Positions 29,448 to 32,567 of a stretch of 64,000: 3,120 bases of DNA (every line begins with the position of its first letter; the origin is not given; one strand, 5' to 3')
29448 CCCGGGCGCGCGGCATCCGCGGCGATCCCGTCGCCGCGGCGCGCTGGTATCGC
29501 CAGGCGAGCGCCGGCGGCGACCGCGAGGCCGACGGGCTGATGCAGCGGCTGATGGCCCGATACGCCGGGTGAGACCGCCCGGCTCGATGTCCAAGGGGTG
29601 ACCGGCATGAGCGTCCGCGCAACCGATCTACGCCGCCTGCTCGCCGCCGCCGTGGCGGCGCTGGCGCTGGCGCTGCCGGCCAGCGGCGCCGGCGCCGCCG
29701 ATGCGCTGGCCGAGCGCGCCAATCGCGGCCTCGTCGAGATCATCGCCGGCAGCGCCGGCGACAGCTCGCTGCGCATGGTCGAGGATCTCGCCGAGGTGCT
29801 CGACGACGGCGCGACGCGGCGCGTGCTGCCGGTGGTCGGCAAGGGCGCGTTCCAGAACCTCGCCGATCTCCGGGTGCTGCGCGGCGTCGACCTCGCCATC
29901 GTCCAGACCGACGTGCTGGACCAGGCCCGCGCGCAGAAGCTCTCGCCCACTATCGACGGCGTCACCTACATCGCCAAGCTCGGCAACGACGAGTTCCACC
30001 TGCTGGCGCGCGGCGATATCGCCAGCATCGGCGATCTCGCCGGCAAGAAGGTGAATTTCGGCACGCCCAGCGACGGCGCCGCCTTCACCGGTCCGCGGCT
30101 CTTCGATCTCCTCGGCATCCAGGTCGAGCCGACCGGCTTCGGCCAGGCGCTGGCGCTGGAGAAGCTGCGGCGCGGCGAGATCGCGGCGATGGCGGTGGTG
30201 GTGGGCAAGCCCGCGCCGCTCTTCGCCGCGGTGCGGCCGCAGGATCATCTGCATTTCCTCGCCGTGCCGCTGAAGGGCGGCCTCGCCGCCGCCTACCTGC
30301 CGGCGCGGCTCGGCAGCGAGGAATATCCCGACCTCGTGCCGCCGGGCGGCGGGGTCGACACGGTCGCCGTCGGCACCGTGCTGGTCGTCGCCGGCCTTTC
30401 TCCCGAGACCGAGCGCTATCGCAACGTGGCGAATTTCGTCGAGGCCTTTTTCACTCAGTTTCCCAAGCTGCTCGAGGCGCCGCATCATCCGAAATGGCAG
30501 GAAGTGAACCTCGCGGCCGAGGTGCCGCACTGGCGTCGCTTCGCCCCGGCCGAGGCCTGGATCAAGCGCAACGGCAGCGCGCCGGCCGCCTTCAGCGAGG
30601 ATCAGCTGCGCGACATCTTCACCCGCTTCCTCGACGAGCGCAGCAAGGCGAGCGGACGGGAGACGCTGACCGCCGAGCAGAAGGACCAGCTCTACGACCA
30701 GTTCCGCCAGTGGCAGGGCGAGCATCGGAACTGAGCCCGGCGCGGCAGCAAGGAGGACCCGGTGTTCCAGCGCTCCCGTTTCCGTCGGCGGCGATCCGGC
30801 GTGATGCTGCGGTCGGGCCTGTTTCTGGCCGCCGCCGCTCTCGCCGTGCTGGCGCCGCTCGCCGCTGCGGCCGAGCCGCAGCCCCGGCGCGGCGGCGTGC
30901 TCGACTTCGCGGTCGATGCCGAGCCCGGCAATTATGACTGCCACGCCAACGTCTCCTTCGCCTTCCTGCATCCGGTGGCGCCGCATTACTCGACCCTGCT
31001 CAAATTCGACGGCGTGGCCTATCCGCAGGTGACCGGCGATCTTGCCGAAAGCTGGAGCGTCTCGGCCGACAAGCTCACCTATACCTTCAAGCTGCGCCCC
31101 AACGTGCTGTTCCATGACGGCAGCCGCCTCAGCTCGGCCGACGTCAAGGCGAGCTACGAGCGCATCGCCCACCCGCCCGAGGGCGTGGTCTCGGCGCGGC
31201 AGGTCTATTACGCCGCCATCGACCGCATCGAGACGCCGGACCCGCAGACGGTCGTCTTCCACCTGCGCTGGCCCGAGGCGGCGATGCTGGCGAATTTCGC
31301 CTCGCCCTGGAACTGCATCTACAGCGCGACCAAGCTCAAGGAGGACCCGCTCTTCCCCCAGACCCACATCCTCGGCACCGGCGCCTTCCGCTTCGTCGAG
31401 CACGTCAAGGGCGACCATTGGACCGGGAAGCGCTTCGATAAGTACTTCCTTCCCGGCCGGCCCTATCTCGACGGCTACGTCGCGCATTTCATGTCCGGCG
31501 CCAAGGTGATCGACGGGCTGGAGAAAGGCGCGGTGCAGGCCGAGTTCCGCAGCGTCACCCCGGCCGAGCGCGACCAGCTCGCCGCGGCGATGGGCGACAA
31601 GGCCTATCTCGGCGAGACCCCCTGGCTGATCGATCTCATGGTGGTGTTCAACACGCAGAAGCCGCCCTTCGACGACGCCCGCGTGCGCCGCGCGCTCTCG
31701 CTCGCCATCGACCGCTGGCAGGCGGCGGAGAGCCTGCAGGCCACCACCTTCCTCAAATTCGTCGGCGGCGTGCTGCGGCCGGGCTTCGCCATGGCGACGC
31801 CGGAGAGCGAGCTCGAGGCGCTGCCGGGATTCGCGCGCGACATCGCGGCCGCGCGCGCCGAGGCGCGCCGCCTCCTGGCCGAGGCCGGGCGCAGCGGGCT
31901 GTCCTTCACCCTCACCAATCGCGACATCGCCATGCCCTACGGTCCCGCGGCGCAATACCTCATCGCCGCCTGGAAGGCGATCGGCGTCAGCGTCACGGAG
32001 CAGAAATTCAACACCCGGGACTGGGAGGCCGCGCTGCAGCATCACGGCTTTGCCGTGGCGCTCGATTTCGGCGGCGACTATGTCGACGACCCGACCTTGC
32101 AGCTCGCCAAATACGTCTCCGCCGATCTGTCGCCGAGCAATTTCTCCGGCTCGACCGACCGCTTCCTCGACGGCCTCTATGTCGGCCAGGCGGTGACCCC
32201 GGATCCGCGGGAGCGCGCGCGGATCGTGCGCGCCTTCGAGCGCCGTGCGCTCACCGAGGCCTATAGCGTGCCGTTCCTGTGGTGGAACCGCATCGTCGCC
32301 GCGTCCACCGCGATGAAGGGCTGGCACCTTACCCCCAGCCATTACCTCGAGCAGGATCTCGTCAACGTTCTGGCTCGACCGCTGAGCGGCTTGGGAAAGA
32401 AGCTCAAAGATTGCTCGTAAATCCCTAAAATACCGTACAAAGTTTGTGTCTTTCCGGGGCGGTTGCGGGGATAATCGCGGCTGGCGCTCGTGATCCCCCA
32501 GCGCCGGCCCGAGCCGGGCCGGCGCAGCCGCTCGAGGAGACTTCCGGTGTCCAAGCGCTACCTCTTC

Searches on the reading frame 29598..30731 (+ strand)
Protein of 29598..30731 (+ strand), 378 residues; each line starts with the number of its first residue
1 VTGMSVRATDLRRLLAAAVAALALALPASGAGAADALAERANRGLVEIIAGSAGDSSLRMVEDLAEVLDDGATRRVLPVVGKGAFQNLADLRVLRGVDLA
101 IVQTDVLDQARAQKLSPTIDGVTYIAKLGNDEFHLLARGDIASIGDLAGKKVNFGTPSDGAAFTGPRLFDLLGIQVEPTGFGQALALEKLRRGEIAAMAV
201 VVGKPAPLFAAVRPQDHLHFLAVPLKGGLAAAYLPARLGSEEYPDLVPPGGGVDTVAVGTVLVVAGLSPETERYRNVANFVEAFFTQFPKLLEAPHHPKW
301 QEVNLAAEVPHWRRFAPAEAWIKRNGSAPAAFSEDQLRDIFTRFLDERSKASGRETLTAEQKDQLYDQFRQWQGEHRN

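Call 94: search_protein_families(library=pfam, proteins=[window:29598-30731:+], max_evalue=0.00001)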
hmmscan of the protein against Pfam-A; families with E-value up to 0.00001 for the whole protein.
window:29598-30731:+ (378 aa): 1 family
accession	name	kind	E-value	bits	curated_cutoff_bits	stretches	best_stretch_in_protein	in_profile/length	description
PF16868.10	NMT1_3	-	1.3e-11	45.1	27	1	50-224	3-190/289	NMT1-like family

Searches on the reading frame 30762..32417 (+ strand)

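Call 94: search_protein_families(library=pfam, proteins=[window:30762-32417:+], max_evalue=0.00001)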
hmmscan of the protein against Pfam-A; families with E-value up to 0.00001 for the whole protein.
window:30762-32417:+ (552 aa): 1 family
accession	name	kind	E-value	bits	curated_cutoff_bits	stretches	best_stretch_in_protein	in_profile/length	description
PF00496.27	SBP_bac_5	-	3.8e-60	204.4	32.4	1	90-446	2-356/368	Bacterial extracellular solute-binding proteins, family 5 Middle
